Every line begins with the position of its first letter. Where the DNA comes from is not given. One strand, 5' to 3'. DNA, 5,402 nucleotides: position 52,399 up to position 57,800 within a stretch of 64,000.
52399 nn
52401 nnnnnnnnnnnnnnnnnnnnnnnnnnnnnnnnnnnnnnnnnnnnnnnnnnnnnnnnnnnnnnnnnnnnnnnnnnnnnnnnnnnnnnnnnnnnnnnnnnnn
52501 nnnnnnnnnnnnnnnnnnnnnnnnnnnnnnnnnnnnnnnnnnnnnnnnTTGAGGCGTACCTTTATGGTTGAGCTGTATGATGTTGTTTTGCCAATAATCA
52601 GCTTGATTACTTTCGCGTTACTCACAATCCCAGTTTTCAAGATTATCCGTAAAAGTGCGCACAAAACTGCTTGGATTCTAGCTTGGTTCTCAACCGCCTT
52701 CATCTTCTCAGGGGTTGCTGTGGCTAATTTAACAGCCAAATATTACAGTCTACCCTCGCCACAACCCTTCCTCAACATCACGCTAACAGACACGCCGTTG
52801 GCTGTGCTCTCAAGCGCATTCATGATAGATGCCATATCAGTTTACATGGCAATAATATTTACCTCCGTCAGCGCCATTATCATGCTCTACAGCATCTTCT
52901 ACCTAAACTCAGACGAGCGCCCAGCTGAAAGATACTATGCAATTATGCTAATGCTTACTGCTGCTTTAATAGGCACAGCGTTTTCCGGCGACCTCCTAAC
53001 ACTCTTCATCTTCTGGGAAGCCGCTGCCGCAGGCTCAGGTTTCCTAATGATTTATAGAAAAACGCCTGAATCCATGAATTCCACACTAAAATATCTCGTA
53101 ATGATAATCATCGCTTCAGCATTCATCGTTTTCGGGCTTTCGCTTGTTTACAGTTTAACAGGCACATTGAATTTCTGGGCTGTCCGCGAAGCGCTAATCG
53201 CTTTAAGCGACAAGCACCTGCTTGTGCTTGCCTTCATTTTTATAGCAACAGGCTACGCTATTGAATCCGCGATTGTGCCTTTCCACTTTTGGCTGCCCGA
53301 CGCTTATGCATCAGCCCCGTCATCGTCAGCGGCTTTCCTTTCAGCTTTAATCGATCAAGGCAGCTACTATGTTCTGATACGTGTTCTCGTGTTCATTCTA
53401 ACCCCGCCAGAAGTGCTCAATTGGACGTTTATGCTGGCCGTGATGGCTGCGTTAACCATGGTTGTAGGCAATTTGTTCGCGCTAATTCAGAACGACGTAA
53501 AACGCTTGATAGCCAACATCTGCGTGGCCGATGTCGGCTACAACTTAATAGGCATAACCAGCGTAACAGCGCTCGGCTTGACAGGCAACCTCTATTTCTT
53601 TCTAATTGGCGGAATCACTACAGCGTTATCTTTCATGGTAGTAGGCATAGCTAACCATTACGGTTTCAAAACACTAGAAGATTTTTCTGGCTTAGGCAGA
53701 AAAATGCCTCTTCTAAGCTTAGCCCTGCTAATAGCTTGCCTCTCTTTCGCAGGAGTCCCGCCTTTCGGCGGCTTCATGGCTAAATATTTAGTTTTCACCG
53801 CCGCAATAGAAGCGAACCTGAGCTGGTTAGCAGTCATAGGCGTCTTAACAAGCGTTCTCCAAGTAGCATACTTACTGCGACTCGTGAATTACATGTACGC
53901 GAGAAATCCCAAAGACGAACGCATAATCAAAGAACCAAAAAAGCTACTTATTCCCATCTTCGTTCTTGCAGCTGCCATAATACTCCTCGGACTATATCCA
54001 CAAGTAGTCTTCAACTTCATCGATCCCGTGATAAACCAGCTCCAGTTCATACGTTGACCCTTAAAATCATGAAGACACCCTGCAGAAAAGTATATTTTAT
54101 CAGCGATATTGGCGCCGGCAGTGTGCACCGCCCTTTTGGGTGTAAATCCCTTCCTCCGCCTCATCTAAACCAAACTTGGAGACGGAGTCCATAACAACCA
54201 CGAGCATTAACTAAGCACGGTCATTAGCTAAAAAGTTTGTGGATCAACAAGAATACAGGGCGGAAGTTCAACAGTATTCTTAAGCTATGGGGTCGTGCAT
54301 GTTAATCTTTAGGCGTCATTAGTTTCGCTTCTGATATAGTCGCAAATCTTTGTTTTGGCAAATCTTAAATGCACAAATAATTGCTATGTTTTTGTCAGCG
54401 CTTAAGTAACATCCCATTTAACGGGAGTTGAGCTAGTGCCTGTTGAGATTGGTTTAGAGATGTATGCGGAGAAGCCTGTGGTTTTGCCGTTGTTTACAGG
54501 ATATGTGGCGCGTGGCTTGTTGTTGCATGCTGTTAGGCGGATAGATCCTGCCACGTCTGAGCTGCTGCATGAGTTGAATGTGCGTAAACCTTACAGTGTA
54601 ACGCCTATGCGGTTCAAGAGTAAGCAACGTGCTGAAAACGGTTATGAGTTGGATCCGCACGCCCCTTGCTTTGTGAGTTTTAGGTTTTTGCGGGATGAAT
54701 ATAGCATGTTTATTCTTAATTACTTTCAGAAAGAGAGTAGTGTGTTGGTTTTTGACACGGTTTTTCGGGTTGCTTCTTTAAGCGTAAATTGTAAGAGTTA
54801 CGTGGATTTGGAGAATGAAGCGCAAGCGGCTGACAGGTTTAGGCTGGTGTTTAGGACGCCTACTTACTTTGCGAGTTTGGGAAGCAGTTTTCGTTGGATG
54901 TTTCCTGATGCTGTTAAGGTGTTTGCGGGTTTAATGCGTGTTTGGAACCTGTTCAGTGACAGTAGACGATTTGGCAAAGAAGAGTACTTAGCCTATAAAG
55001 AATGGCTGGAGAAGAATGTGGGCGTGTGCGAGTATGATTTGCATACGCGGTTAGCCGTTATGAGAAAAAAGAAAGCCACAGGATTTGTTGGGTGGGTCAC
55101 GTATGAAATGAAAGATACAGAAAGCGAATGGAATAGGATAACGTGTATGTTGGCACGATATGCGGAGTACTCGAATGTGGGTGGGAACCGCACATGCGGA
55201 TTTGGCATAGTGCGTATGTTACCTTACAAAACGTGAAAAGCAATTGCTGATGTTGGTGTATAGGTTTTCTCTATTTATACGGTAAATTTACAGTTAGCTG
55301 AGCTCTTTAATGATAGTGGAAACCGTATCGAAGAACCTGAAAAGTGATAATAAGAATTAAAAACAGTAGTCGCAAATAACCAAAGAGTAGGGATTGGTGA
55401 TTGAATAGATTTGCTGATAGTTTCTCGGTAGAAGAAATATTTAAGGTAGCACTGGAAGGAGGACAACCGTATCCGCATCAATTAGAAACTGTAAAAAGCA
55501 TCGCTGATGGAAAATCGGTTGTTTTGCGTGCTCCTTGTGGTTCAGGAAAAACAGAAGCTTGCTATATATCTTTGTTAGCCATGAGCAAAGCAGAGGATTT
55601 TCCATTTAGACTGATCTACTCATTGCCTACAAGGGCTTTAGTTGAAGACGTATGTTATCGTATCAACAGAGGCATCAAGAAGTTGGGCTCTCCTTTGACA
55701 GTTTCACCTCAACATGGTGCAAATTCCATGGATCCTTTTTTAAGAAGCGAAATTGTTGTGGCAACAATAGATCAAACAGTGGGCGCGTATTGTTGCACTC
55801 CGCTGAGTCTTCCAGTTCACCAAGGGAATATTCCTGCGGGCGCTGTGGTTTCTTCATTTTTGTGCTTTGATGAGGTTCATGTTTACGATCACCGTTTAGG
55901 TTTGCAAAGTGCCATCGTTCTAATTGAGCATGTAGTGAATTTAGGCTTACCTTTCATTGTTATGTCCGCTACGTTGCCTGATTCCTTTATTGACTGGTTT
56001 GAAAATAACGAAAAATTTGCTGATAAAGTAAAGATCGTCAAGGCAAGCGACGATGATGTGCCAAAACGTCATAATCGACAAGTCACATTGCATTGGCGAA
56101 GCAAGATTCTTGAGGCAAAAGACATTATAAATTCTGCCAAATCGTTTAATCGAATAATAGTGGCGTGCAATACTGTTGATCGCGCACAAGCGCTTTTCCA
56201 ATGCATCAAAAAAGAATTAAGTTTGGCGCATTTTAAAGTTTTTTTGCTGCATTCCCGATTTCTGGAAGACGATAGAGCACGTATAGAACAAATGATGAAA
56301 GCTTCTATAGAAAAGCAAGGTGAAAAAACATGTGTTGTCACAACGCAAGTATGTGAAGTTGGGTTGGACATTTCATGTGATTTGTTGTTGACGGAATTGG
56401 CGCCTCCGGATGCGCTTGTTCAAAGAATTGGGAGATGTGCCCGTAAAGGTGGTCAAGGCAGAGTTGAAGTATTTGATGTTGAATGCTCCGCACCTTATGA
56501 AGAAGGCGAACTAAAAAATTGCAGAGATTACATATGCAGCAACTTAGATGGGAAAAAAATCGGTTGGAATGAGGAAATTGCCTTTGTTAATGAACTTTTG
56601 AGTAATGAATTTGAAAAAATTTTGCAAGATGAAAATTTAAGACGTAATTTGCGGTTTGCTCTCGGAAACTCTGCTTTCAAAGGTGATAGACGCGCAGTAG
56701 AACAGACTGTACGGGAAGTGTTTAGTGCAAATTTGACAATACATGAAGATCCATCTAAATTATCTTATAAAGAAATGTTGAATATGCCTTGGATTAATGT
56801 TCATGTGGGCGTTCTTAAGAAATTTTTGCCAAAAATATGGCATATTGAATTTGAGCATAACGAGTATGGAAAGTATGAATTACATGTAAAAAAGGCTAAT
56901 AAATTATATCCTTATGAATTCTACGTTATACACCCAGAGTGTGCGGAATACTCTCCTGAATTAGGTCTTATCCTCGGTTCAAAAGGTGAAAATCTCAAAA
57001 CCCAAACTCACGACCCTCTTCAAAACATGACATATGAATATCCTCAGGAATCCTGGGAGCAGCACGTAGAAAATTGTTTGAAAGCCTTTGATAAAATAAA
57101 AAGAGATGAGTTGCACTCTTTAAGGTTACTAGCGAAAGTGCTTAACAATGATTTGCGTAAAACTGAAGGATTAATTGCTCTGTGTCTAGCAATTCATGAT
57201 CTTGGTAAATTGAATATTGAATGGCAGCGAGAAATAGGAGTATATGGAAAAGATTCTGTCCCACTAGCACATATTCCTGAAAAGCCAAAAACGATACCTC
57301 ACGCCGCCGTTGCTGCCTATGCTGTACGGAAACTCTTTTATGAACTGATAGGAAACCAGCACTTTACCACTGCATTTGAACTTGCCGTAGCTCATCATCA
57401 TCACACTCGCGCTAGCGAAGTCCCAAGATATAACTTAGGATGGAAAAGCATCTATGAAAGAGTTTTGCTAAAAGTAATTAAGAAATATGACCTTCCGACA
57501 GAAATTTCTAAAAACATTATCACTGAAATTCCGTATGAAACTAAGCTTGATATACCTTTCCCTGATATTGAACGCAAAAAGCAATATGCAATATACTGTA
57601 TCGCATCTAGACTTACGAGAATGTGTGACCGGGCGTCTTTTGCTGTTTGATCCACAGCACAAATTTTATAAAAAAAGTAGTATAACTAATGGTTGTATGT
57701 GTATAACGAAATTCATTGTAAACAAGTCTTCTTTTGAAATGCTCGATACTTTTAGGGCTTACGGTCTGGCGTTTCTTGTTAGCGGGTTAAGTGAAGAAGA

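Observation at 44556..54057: Complex-I-ordered 11-subunit operon whose catalytic subunits are still a [NiFe]-hydrogenase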

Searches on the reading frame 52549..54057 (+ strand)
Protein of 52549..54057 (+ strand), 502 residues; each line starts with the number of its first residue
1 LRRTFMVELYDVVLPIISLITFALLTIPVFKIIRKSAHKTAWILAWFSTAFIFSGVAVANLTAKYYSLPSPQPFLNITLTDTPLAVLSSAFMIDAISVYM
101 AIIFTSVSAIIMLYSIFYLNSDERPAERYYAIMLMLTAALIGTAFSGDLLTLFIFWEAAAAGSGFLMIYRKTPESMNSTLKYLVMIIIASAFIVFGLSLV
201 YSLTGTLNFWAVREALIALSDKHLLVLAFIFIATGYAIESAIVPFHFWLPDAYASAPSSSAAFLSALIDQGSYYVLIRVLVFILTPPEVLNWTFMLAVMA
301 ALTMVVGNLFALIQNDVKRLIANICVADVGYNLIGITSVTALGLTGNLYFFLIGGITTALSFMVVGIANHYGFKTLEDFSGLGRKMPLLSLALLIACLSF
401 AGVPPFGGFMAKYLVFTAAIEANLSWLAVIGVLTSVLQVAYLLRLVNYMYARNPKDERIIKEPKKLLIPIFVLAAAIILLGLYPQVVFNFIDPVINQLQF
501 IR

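Call 4: search_protein_families(library=pfam, proteins=[window:52549-54057:+])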
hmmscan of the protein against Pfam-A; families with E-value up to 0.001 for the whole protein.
window:52549-54057:+ (502 aa): 2 families
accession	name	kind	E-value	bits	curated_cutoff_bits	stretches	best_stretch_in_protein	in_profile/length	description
PF00361.26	Proton_antipo_M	-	1.1e-55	189.3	21.5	1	146-437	1-293/294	NADH:quinone oxidoreductase/Mrp antiporter, TM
PF00662.26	Proton_antipo_N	-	1.8e-07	31.4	24.5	1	88-124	10-46/51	NADH-Ubiquinone oxidoreductase (complex I), chain 5 N-terminus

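Call 5: search_protein_families(library=ncbifam, proteins=[window:52549-54057:+])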
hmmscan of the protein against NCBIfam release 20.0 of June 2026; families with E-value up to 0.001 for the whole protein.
window:52549-54057:+ (502 aa): 73 families (the best 25 are shown)
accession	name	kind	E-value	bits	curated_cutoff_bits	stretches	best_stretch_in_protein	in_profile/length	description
NF004442.0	PRK05777.1-5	equivalog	1.1e-72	245.6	523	1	80-495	60-478/483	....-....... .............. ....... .uoN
TIGR01770.1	NDH_I_N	subfamily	5e-72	243.4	332.6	1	13-487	4-471/472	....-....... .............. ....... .uoN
NF006240.0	PRK08376.1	subfamily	5.6e-71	240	662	1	16-498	10-507/521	putative monovalent cation/H+ antiporter subunit D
NF006419.0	PRK08668.1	equivalog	2.4e-70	238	617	1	81-498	56-481/613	NADH dehydrogenase subunit M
NF009306.0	PRK12663.1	equivalog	1.5e-69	235.1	542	1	90-493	72-476/498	Na+/H+ antiporter subunit D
NF004440.0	PRK05777.1-3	equivalog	4.7e-66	223.6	519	1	84-483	61-461/477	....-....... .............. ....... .uoN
NF006241.0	PRK08377.1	equivalog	1e-65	222.7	645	1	19-492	11-471/494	NADH dehydrogenase subunit N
NF005818.0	PRK07691.1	equivalog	1.2e-61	209.2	586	1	74-498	59-483/496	Na+/H+ antiporter subunit D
NF004441.0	PRK05777.1-4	equivalog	1.8e-61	208.3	477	1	130-492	148-517/524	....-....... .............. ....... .uoN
NF004445.0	PRK05777.2-3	equivalog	3.4e-59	201.1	408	1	83-491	63-470/475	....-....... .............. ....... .uoN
NF004446.0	PRK05777.2-4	equivalog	6.3e-59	200.4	590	1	78-496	61-496/502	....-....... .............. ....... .uoN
NF009310.0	PRK12668.1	equivalog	2.7e-56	191.6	564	1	88-491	61-441/584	Na(+)/H(+) antiporter subunit D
TIGR01972.1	NDH_I_M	subfamily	3.7e-54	184.2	263.8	1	24-498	9-482/486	NADH-quinone oxidoreductase subunit M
NF002701.0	PRK02504.1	equivalog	1.4e-53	182.1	569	1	85-457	68-441/513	NAD(P)H-quinone oxidoreductase subunit N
NF005097.0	PRK06525.1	equivalog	3e-52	177.9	430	1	25-474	15-465/480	hydrogenase 4 subunit D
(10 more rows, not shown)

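Call 38: search_solved_structures(query=window:52549-54057:+, max_evalue=1e-35, show_alignments=3)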
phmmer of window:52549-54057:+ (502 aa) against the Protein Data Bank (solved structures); distinct sequences matched with E-value up to 1e-35: 14.
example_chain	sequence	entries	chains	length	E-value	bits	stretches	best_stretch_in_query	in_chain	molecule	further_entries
6cfw_H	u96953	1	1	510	6.5e-50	173.8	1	15-488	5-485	Monovalent cation/H+ antiporter subunit D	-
6u8y_H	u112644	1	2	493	1.4e-48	169.4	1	99-492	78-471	NADH dehydrogenase subunit N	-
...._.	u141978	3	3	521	6.3e-44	154.1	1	144-490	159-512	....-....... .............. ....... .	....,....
6hum_B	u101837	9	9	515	1e-42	150.1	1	88-456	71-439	NAD(P)H-quinone oxidoreductase subunit 2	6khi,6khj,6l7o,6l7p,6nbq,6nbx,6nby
7qru_D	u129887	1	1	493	6.1e-42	147.5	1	90-497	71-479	Na+/H+ antiporter subunit D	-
6z16_D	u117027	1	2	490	4.7e-41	144.6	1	91-496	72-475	Multisubunit Na+/H+ antiporter, D subunit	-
8qby_N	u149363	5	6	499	1.4e-40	143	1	89-458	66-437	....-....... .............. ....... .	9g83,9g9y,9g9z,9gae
7ar7_N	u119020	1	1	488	9.5e-37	130.4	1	103-490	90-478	NADH-ubiquinone oxidoreductase chain 2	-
7a23_I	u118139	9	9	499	1.1e-36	130.2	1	103-490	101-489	Nad2m | NADH-ubiquinone oxidoreductase chain 2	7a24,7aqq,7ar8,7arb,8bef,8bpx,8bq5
6u8y_X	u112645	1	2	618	1.1e-36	130.2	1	94-491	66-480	NADH dehydrogenase subunit M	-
7wff_B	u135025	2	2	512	1.8e-36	129.5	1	82-453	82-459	NAD(P)H-quinone oxidoreductase subunit 2, chloroplastic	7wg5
9grx_B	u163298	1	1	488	2.7e-36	128.9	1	81-453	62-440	NAD(P)H-quinone oxidoreductase subunit 2 A, chloroplastic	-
7eu3_B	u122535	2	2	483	4.1e-36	128.3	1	81-454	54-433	NAD(P)H-quinone oxidoreductase subunit 2, chloroplastic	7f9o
8e73_2M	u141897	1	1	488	5.9e-36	127.8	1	102-490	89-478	Nad2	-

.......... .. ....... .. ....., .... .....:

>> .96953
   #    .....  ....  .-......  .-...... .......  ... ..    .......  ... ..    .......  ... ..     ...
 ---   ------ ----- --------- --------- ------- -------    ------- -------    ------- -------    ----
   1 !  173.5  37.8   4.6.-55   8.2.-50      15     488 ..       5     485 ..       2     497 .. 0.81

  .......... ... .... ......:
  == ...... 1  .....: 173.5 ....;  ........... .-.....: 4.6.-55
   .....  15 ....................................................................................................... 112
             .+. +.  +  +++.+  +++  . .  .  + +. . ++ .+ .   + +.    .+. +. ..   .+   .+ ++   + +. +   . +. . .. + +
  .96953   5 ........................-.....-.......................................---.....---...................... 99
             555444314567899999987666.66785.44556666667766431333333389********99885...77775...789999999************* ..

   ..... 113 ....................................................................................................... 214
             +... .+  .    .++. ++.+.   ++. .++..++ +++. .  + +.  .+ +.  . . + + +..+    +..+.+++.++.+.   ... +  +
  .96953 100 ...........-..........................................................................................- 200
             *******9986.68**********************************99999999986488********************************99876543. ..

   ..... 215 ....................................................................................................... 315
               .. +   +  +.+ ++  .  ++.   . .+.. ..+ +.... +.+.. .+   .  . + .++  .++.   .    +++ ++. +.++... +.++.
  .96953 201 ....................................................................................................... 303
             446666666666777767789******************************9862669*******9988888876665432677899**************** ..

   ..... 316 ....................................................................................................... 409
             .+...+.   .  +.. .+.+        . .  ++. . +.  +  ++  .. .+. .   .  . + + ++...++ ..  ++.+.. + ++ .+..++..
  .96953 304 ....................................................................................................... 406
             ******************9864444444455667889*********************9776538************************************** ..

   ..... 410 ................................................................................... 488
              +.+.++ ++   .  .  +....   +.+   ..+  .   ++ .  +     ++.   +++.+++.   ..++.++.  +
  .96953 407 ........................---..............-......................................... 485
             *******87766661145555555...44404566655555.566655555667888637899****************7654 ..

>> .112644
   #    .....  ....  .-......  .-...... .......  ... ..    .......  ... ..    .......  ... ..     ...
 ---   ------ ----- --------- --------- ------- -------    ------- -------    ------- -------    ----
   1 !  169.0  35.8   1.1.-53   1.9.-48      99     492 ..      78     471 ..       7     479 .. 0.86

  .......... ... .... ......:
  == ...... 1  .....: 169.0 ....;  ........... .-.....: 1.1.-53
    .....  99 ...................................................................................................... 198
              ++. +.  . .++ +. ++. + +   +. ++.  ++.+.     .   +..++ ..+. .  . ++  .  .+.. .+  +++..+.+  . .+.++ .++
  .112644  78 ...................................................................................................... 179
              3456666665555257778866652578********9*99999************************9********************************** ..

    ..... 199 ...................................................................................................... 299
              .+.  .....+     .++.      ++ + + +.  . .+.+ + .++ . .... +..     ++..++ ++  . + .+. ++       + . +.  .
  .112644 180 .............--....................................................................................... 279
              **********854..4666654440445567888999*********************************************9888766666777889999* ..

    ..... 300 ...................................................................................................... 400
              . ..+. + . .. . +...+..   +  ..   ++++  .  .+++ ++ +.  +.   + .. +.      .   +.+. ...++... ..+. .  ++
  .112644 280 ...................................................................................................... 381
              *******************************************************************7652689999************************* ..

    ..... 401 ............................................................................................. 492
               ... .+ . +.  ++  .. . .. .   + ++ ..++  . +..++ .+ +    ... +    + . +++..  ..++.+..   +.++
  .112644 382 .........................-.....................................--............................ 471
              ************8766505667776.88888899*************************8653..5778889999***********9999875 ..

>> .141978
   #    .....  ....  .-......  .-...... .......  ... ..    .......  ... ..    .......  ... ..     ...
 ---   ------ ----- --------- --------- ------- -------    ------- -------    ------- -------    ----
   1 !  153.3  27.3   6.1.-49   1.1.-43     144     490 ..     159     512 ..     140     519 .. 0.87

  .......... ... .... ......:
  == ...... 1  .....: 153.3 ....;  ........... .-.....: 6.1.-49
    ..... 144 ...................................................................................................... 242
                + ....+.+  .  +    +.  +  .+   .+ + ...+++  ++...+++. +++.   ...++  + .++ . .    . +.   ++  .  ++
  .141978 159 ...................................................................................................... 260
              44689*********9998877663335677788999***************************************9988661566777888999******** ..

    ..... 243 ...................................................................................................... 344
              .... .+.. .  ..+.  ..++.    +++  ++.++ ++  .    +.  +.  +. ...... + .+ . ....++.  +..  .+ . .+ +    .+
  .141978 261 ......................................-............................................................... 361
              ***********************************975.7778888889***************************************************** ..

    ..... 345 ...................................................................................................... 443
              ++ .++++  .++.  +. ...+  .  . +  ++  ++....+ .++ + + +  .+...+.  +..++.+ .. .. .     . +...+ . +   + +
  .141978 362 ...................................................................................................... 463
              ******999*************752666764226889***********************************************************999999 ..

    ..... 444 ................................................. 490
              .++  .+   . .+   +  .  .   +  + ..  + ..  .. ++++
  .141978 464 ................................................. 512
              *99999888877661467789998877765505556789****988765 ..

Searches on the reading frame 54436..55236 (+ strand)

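Call 16: search_protein_families(library=pfam, proteins=[window:54436-55236:+])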
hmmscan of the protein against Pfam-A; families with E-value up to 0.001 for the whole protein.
window:54436-55236:+ (266 aa): 1 family
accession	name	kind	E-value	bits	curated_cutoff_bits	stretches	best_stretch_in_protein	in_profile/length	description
PF10040.14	CRISPR_Cas6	-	1.4e-16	61.4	25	1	138-258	2-88/89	CRISPR-associated endoribonuclease Cas6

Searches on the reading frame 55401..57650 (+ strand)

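Call 16: search_protein_families(library=pfam, proteins=[window:55401-57650:+])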
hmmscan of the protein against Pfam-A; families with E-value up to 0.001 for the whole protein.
window:55401-57650:+ (749 aa): 4 families
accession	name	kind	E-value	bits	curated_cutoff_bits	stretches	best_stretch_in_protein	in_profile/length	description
PF22590.2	Cas3-like_C_2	-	8.5e-30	103.6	27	1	251-349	4-104/106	CRISPR-associated nuclease/helicase Cas3, C-terminal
PF00270.35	DEAD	-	2.9e-16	60.1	26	1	24-194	1-162/167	DEAD/DEAH box helicase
PF00271.37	Helicase_C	-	3.3e-12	47.1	23.5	1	238-350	5-110/110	Helicase conserved C-terminal domain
PF18019.7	Cas3_HD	-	1.3e-06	29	23.1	1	568-672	31-135/207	Cas3, HD domain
